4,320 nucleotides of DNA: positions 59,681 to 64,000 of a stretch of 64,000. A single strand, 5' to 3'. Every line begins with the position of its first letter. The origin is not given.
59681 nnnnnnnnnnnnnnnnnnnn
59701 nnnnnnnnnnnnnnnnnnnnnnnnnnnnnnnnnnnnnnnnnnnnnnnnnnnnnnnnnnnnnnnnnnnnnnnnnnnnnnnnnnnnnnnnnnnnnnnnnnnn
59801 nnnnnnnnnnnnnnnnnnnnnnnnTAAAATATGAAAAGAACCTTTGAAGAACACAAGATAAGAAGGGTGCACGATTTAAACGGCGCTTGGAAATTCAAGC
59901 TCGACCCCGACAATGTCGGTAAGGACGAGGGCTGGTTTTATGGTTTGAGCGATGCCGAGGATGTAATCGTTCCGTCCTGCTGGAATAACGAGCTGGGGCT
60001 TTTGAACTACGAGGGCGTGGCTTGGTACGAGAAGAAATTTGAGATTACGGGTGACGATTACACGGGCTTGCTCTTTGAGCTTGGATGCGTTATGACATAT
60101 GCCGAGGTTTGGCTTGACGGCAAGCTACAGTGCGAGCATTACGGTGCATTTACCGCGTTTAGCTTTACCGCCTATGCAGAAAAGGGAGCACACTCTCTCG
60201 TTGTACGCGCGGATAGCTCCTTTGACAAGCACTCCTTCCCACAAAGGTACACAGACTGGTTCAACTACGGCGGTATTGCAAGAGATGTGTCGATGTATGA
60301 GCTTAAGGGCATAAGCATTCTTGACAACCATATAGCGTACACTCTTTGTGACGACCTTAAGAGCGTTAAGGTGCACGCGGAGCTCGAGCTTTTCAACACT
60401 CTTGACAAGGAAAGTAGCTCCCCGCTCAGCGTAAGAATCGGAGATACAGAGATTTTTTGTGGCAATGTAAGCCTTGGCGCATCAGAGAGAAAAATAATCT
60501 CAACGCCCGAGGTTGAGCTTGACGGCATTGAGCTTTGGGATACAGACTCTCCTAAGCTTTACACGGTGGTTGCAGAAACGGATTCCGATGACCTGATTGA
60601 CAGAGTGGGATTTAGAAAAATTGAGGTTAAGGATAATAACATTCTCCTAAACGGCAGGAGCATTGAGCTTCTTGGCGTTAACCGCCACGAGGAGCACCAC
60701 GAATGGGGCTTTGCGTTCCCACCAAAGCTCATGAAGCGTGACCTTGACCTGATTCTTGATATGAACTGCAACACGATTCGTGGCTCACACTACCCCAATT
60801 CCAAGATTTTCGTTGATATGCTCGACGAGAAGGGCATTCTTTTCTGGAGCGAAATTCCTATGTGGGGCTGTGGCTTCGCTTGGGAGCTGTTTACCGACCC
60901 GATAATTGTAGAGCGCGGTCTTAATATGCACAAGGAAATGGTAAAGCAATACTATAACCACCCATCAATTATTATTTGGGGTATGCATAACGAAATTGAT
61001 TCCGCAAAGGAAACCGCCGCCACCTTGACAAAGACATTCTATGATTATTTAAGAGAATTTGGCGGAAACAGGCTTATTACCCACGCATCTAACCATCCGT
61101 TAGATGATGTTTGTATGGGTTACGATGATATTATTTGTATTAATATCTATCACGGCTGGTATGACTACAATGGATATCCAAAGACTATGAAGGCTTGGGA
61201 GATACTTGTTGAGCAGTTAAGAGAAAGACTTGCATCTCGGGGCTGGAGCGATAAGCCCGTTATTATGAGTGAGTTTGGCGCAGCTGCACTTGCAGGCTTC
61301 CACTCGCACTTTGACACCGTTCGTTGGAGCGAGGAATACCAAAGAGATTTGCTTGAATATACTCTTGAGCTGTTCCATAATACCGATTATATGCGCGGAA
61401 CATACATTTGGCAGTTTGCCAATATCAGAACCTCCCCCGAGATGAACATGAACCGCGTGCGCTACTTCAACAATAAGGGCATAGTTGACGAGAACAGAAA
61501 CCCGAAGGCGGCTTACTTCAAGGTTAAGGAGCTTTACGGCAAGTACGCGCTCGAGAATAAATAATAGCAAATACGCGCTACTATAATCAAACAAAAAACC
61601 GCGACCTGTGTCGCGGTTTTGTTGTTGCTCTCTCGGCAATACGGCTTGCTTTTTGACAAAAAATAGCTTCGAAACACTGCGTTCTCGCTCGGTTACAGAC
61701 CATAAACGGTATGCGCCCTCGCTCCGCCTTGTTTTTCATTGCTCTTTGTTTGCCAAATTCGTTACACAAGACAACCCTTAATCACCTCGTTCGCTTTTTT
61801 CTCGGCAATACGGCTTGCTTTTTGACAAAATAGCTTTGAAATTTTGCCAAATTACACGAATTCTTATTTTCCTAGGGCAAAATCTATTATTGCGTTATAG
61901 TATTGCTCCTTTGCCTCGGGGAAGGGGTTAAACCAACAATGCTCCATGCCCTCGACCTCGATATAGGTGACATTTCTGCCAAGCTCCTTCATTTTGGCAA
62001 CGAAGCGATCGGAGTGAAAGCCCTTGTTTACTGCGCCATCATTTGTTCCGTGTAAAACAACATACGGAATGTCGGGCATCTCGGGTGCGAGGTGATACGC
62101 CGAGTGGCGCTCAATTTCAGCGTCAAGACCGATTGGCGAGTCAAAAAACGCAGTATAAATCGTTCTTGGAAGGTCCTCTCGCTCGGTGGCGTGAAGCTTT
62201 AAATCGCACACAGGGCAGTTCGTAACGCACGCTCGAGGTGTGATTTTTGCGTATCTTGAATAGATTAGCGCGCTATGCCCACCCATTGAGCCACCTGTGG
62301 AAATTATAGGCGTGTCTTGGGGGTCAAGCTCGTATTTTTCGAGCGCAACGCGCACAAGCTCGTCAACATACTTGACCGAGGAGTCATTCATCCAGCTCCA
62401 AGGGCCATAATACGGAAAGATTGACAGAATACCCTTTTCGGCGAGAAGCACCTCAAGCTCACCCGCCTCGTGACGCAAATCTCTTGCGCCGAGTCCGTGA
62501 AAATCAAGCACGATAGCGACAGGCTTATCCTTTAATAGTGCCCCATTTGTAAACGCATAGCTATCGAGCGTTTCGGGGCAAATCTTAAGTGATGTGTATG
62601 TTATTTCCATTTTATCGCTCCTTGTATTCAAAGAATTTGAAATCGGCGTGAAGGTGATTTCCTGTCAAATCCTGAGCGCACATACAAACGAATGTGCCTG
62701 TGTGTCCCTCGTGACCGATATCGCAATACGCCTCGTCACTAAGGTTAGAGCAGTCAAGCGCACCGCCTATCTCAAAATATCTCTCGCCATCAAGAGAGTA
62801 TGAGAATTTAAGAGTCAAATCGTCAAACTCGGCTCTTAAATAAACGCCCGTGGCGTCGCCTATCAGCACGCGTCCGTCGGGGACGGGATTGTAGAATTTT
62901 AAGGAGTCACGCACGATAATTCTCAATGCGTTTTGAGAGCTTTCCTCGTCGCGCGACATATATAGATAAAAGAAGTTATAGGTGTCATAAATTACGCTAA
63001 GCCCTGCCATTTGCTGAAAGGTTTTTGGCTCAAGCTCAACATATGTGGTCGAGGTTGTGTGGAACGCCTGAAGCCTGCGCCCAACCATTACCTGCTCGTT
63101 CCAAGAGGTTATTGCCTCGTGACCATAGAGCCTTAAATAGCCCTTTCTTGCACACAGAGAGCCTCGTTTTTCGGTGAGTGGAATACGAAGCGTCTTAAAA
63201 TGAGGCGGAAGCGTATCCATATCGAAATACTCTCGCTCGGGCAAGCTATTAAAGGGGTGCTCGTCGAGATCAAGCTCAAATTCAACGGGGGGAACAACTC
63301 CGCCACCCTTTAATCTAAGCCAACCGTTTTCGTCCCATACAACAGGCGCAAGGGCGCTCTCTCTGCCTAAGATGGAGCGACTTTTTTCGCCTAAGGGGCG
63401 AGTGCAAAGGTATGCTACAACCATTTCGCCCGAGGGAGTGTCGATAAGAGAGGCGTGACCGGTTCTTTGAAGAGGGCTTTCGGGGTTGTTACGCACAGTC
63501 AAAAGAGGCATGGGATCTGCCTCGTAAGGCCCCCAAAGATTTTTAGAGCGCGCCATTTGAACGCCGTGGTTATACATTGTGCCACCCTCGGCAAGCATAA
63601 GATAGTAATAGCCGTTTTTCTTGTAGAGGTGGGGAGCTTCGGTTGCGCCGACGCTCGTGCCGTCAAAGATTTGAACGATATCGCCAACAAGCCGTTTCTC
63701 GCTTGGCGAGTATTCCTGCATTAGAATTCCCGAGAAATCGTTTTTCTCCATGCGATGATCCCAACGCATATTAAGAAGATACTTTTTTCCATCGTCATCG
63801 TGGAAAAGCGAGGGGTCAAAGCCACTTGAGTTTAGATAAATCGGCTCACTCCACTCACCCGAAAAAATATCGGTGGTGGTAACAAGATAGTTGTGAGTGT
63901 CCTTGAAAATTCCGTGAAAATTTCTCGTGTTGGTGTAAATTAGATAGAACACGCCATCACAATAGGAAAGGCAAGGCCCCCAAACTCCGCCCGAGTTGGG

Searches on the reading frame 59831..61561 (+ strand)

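Call 89: search_protein_families(library=pfam, proteins=[window:59831-61561:+], max_evalue=0.00001)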
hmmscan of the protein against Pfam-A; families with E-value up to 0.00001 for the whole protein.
window:59831-61561:+ (577 aa): 3 families
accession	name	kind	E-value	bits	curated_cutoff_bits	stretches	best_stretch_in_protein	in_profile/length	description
PF02836.23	Glyco_hydro_2_C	-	2e-47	162.3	21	1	264-571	1-299/302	Glycosyl hydrolases family 2, TIM barrel domain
PF02837.24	Glyco_hydro_2_N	-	1.9e-13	51.2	28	1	14-157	2-167/169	Glycosyl hydrolases family 2, sugar binding domain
PF00703.27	Glyco_hydro_2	-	4.3e-07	31.1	23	1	163-261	3-108/109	Glycosyl hydrolases family 2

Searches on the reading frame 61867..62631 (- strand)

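Call 24: search_protein_families(library=pfam, proteins=[window:61867-62631:-])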
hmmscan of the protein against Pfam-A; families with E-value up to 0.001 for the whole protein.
window:61867-62631:- (255 aa): 3 families
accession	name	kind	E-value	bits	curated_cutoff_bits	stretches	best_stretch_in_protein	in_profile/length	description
PF00326.27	Peptidase_S9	-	3.7e-05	23.8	22.6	1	109-252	66-206/213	Prolyl oligopeptidase family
PF12146.15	Hydrolase_4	-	0.00031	20.6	27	0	87-147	57-116/239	Serine aminopeptidase, S33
PF07859.19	Abhydrolase_3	-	0.00044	20.5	25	0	109-234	73-209/210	alpha/beta hydrolase fold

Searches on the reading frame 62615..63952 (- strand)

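Call 89: search_protein_families(library=pfam, proteins=[window:62615-63952:-], max_evalue=0.00001)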
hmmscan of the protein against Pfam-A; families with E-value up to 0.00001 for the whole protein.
window:62615-63952:- (446 aa): 2 families
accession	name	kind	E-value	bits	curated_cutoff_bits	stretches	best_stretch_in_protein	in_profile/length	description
PF04616.20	Glyco_hydro_43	-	8.1e-58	196.5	32.2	1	2-212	79-288/288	Glycosyl hydrolases family 43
PF17851.8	GH43_C2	-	2.1e-52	178.3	22.7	1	241-444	2-203/203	Beta xylosidase C-terminal Concanavalin A-like domain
